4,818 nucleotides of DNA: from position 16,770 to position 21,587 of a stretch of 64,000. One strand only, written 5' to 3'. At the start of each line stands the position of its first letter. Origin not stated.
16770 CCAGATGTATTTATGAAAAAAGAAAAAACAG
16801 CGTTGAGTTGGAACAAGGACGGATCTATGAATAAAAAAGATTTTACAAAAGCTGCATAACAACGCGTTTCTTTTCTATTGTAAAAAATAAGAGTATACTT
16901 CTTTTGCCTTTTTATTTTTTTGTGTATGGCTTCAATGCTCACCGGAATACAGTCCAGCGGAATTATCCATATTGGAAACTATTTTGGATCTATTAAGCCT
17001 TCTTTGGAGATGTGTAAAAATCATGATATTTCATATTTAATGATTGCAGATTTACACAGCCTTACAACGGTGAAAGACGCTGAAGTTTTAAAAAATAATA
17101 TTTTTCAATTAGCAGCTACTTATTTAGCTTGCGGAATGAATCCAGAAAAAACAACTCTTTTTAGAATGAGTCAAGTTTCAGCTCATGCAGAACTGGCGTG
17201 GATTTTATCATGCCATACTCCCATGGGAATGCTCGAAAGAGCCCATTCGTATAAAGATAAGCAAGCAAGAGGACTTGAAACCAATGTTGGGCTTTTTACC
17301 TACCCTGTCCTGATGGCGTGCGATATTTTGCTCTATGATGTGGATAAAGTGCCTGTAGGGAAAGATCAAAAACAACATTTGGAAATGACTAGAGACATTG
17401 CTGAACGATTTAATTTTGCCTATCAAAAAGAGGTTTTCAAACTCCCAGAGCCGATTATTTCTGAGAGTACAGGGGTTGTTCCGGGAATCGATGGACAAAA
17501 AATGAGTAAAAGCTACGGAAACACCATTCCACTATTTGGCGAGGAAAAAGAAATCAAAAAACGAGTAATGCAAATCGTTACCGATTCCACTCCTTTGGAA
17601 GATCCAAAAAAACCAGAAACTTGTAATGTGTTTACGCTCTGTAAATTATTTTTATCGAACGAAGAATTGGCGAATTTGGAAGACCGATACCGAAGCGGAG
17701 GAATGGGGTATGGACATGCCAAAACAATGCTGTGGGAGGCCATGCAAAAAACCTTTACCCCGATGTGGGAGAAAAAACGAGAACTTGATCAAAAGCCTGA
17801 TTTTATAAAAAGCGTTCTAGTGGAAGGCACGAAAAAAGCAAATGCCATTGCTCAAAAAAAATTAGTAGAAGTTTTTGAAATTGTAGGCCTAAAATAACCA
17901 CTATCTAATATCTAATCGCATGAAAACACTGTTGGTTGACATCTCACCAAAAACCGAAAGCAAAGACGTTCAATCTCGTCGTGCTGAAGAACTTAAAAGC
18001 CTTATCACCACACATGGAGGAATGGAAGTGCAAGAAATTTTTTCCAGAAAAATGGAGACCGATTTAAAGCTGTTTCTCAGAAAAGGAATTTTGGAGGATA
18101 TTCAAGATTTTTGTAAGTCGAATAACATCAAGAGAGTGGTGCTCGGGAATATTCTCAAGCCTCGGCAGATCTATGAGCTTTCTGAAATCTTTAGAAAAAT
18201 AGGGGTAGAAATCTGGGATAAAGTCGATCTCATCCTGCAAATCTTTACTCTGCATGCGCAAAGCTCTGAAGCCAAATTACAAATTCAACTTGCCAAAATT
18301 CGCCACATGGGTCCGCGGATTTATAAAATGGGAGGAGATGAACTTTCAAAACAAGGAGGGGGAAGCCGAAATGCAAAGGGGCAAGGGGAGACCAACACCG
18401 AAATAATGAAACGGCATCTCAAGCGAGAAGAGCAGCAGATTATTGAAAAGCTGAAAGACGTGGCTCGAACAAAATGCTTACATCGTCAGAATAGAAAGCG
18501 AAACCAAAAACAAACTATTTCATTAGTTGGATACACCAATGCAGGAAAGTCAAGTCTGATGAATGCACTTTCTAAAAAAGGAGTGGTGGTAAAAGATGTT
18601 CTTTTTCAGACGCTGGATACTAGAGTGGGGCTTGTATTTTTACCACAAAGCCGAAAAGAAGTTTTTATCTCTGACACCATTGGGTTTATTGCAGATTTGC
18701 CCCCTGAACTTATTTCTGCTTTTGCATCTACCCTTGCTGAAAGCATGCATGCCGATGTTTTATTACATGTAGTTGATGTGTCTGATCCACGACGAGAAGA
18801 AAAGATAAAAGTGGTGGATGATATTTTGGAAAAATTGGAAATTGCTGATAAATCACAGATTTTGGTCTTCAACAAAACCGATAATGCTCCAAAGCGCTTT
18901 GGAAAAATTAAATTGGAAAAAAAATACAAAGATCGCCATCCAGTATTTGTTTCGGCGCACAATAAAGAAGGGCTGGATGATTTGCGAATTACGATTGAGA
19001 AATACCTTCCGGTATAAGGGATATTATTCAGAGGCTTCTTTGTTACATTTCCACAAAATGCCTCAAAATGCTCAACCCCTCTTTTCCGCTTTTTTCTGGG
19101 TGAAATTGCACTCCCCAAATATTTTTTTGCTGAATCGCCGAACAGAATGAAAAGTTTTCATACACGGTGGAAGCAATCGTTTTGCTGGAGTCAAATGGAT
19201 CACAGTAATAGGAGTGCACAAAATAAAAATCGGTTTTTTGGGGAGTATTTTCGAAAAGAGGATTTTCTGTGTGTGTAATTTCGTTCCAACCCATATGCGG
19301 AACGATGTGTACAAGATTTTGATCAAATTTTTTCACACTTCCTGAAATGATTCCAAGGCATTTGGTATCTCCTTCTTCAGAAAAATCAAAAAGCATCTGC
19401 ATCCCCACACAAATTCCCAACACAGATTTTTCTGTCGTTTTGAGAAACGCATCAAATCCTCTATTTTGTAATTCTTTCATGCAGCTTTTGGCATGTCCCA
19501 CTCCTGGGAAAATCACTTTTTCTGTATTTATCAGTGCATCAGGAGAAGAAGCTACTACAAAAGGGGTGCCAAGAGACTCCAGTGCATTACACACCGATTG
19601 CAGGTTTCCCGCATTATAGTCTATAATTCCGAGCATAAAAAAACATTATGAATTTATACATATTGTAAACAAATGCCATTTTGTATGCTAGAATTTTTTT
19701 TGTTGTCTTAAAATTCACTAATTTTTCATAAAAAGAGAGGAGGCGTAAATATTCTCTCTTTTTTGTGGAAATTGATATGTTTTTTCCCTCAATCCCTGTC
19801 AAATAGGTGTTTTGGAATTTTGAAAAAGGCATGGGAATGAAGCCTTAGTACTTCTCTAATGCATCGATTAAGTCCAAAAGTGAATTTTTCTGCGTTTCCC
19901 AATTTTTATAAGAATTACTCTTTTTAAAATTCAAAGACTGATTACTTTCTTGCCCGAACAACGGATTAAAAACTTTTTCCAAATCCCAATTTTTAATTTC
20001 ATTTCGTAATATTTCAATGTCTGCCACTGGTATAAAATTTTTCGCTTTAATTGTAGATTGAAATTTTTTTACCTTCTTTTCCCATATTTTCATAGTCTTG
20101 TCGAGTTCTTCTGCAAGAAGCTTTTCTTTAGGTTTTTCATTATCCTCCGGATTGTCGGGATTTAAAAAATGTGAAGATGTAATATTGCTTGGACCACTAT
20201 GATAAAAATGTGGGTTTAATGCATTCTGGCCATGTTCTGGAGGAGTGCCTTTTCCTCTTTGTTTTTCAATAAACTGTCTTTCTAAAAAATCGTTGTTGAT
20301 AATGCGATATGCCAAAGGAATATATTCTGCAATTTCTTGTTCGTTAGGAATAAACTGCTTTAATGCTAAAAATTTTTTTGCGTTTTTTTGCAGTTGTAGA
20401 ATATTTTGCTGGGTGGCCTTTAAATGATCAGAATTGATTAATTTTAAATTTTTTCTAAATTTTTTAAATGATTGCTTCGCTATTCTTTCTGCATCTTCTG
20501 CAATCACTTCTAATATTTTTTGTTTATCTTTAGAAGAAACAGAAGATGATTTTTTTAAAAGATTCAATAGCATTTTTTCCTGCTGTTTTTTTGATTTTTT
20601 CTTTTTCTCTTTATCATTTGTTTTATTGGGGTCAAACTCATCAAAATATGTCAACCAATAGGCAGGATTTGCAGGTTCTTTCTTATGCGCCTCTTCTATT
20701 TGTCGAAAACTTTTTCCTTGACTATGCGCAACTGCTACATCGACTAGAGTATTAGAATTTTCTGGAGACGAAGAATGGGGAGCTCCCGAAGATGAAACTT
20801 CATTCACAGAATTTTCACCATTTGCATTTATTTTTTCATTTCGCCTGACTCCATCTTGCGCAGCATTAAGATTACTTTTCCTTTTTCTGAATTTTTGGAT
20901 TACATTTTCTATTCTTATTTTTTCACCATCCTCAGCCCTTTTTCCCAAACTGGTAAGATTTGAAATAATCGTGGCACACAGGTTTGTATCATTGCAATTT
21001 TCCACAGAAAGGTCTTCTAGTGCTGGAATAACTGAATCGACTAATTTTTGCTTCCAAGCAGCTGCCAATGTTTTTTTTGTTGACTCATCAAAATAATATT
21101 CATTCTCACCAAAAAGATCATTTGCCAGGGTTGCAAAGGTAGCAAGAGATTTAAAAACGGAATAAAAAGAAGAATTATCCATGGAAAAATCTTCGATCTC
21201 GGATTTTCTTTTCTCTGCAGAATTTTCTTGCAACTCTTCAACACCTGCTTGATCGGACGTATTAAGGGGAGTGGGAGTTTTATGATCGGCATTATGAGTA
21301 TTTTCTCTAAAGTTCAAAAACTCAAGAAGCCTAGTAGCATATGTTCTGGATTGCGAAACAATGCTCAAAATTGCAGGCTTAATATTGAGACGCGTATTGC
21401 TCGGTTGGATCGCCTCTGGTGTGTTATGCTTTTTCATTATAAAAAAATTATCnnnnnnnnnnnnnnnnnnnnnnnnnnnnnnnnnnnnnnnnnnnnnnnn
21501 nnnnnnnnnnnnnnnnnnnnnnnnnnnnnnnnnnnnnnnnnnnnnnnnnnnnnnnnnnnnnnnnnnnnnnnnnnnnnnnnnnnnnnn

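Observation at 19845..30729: ORFan four-gene operon divergently paired with a pilin-like cassette: candidate undescribed envelope or cell-contact system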

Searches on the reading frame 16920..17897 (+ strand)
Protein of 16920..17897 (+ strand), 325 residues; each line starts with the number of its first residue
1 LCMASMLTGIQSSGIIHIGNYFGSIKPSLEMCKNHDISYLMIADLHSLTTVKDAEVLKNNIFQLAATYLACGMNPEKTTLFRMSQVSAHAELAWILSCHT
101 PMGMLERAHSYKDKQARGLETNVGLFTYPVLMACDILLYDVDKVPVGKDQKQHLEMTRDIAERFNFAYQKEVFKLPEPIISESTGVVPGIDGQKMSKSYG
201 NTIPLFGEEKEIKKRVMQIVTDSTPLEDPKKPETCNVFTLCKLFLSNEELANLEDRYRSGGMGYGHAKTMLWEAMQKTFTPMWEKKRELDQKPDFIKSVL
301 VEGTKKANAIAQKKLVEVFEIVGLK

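Call 8: search_protein_families(library=pfam, proteins=[window:16920-17897:+], max_evalue=0.001)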
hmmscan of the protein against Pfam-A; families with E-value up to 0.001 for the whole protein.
window:16920-17897:+ (325 aa): 1 family
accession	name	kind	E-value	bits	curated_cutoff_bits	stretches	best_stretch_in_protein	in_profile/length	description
PF00579.31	tRNA-synt_1b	-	3.8e-62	210.7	21.1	1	5-279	7-291/292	tRNA synthetases class I (W and Y)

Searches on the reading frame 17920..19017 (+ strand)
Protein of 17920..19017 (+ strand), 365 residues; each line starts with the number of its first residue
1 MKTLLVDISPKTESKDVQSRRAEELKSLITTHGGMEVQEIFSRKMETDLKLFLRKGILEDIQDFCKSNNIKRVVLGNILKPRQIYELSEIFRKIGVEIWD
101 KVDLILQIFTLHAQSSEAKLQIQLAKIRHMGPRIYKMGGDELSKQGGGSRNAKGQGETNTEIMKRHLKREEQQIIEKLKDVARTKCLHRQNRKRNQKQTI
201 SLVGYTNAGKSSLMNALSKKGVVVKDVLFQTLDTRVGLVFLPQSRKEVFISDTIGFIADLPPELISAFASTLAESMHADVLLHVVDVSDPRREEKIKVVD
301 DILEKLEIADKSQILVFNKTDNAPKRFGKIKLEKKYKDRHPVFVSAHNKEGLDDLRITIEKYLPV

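Call 8: search_protein_families(library=pfam, proteins=[window:17920-19017:+], max_evalue=0.001)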
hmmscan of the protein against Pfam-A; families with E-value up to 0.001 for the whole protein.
window:17920-19017:+ (365 aa): 6 families
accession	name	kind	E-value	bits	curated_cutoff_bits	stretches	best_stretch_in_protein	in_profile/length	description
PF01926.29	MMR_HSR1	-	9.1e-19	68.1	21.9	1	200-319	2-113/113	50S ribosome-binding GTPase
PF16360.10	GTP-bdg_M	-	8.6e-18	65.1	29.5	1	112-192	1-79/79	GTP-binding GTPase Middle Region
PF13167.11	GTP-bdg_N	-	5.1e-15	56.2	25.4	1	21-109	3-88/89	GTP-binding GTPase N-terminal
PF02421.24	FeoB_N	-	4.4e-07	30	27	1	199-356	2-153/156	Ferrous iron transport protein B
PF03193.22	RsgA_GTPase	-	6.1e-06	26.6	30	0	189-220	98-129/174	RsgA GTPase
PF02492.25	cobW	-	0.00088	19.3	20.7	0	261-337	97-170/180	CobW/HypB/UreG, nucleotide-binding domain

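Call 17: find_related_loci(query=window:17920-19017:+, collection=genome_contigs, flank=10000)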
Query window:17920-19017:+ (365 aa) in genome_contigs; peptide patterns used: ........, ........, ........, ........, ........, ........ (x = any residue, [..] = any of these).
396 stretches matched a pattern; 11 encode a relative of the query (tblastn E <= 1e-3); 11 distinct loci.
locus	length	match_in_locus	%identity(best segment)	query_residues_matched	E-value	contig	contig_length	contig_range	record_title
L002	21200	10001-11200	58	2-365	1e-150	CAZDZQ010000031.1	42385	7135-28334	MAG TPA_asm: uncultured Candidatus Peribacteria bacterium isolate binchicken_co219_441 genome assembly, contig: k141_121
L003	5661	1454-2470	62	3-353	3e-140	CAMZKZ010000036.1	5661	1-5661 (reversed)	uncultured Candidatus Gracilibacteria bacterium isolate TAG_MAG_00020 genome assembly, contig: TAG_MAG_00020_00000000001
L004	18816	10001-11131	43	1-356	3e-79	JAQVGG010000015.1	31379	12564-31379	MAG: Candidatus Gracilibacteria bacterium isolate STE_177 NODE_2852_length_31379_cov_14.912806_Sandtown_E, whole genome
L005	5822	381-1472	40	1-356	2e-75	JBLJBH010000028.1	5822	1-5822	MAG: Patescibacteria group bacterium isolate FCR3224_Bin.24_lim Bin.24.NODE_2821_length_5822_cov_42.067279, whole genome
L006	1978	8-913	45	56-350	4e-71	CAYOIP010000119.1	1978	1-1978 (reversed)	MAG TPA_asm: uncultured Candidatus Peribacteria bacterium isolate SRP093185_co1_26 genome assembly, contig: NODE_41219_l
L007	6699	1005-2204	38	1-356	9e-69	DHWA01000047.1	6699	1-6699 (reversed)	MAG TPA_asm: Patescibacteria group bacterium UBA5194 UBA5194_contig_10764, whole genome shotgun sequence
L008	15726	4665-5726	39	1-346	4e-63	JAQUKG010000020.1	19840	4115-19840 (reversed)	MAG: Candidatus Gracilibacteria bacterium isolate STD1_101 NODE_6172_length_19840_cov_3.143408_Sandtown_D1, whole genome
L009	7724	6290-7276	37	21-356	2e-55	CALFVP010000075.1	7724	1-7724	MAG: uncultured bacterium isolate H1_Bin_Bin_93_1 genome assembly, contig: c_000000233858, whole genome shotgun sequence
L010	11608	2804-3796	34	23-361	6e-47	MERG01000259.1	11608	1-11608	MAG: Betaproteobacteria bacterium RIFCSPLOWO2_12_FULL_62_13 rifcsplowo2_12_scaffold_31897, whole genome shotgun sequence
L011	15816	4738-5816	45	6-356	3e-56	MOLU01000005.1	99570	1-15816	Candidatus Gracilibacteria bacterium GN02-872 GN02_872_C05, whole genome shotgun sequence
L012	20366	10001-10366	27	200-321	3e-5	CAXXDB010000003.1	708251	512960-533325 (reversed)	MAG: uncultured Tenacibaculum sp. isolate 31d2e8be-d683-4f48-ae22-765b7c2b820c genome assembly, contig: contig_3, whole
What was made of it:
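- Organism placement in Patescibacteria near Peribacteria/Gracilibacteria: call 17.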

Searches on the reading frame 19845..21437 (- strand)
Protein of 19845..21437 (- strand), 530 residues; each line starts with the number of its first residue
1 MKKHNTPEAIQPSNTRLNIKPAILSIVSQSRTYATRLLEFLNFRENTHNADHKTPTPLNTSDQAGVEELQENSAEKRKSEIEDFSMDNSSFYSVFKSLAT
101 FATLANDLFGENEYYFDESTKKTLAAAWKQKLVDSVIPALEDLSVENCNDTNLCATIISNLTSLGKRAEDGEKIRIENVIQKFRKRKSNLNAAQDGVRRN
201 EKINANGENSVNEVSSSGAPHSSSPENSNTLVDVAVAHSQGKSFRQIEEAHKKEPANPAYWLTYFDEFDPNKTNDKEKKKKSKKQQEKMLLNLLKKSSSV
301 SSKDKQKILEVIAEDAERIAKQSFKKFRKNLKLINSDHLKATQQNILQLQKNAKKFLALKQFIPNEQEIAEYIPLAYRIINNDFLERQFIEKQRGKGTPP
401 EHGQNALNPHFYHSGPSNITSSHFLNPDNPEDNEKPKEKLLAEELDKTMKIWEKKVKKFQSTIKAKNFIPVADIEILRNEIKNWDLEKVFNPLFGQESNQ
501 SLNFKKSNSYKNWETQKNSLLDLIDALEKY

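Call 4: search_protein_families(library=pfam, proteins=[window:19845-21437:-], max_evalue=1)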
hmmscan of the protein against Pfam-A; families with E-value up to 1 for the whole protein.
window:19845-21437:- (530 aa): 0 families

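Call 5: search_protein_families(library=ncbifam, proteins=[window:19845-21437:-], max_evalue=1)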
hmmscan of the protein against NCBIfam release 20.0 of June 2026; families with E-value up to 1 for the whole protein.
window:19845-21437:- (530 aa): 1 family
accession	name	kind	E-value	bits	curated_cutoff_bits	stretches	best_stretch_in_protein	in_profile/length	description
NF003637.0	PRK05270.3-2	equivalog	0.045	12.5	860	1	307-385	205-285/404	UDP-glucose--hexose-1-phosphate uridylyltransferase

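Call 10: search_protein_families(library=phrogs, proteins=[window:19845-21437:-], max_evalue=0.1)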
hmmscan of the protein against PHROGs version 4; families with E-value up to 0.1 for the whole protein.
window:19845-21437:- (530 aa): 0 families

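Call 49: search_protein_families(library=padloc, proteins=[window:19845-21437:-], max_evalue=0.1)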
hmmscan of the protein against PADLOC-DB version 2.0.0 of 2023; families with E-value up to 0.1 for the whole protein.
window:19845-21437:- (530 aa): 0 families

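Call 56: list_cluster_members(proteins=[window:19845-21437:-, window:29354-29857:+, window:29867-30262:+, window:30259-30729:+, window:19614-19832:-, window:11586-16859:+, window:46260-48953:-, window:30726-31985:-, window:38557-39732:+])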
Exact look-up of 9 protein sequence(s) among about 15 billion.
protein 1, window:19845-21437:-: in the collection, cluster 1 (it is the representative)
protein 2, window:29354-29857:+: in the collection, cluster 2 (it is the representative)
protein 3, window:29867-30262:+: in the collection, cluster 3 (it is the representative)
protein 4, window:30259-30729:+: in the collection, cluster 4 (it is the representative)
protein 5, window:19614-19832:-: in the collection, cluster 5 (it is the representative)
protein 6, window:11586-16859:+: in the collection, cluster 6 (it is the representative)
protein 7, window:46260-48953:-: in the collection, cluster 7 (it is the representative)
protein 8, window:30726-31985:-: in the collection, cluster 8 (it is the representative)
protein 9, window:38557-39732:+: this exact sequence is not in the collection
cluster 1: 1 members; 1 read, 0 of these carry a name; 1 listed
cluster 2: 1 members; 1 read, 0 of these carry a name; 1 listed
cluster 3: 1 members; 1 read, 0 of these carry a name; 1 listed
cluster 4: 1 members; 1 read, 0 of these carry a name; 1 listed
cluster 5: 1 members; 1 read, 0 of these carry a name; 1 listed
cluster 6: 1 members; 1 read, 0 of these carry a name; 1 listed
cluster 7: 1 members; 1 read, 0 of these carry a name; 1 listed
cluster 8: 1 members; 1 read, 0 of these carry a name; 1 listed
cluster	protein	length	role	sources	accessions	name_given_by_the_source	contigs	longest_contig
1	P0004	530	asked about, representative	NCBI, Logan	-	-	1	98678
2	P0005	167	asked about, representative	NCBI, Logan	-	-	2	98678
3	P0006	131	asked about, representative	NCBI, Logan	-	-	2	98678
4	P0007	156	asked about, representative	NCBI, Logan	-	-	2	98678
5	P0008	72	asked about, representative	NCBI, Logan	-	-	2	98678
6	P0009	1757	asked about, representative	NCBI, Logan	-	-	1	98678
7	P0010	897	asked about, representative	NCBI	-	-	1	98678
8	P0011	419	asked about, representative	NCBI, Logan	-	-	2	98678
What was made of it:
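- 19845..21437 (-): Fourth gene: a 530-aa Lys/Asn/Glu-rich soluble protein with no hydrophobic segment. Singleton cluster: call 56.
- On A conserved multi-gene 'system' of any kind: The 90% clusters are singletons (call 56).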

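Call 58: search_solved_structures(query=window:19845-21437:-, max_evalue=1)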
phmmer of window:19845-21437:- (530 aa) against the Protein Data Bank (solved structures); distinct sequences matched with E-value up to 1: 1.
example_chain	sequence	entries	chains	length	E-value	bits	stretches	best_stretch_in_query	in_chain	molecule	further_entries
2vq2_A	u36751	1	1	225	0.38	13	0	227-279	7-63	PUTATIVE FIMBRIAL BIOGENESIS AND TWITCHING MOTILITY PROTEIN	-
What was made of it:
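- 19845..21437 (-): No family hit: calls 4, 5, 10, 49, 58.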

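Call 60: find_related_loci(query=window:19845-21437:-, collection=metagenome_contigs, flank=10000)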
Query window:19845-21437:- (530 aa) in metagenome_contigs; peptide patterns used: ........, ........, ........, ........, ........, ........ (x = any residue, [..] = any of these).
444 stretches matched a pattern, but none encodes a relative of the query by tblastn (E <= 1e-3).
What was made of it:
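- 19845..21437 (-): No metagenome relative: call 60.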

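Call 61: find_encoding_contigs(protein=P0006, flank=10000, max_places=6)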
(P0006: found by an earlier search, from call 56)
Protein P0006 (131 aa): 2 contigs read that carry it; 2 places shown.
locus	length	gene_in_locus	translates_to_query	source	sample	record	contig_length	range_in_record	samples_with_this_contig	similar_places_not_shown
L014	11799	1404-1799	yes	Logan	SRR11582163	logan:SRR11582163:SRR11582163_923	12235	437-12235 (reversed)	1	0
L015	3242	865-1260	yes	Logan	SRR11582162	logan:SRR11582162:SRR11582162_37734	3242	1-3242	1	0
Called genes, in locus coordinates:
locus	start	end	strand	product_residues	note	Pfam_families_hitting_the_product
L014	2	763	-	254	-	?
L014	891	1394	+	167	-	-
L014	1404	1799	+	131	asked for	PF18895:T4SS_pilin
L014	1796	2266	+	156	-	-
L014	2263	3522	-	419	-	PF04294:VanW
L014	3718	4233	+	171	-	PF01250:Ribosomal_S6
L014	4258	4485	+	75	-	PF01084:Ribosomal_S18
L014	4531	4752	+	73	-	PF01197:Ribosomal_L31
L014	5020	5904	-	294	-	PF04294:VanW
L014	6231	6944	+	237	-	-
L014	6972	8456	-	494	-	PF01209:Ubie_methyltran, PF05175:MTS, PF13489:Methyltransf_23, PF13649:Methyltransf_25, PF13847:Methyltransf_31, PF08241:Methyltransf_11, PF08242:Methyltransf_12, PF03808:Glyco_tran_WecG, +2 more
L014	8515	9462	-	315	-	PF01189:Methyltr_RsmB-F, PF01728:FtsJ (weak), PF02390:Methyltransf_4 (faint)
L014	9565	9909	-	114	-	PF00111:Fer2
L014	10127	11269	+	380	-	PF00575:S1 (weak), PF23459:S1_RRP5 (faint), PF13509:S1_2 (faint), PF00575:S1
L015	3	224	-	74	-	?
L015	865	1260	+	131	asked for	PF18895:T4SS_pilin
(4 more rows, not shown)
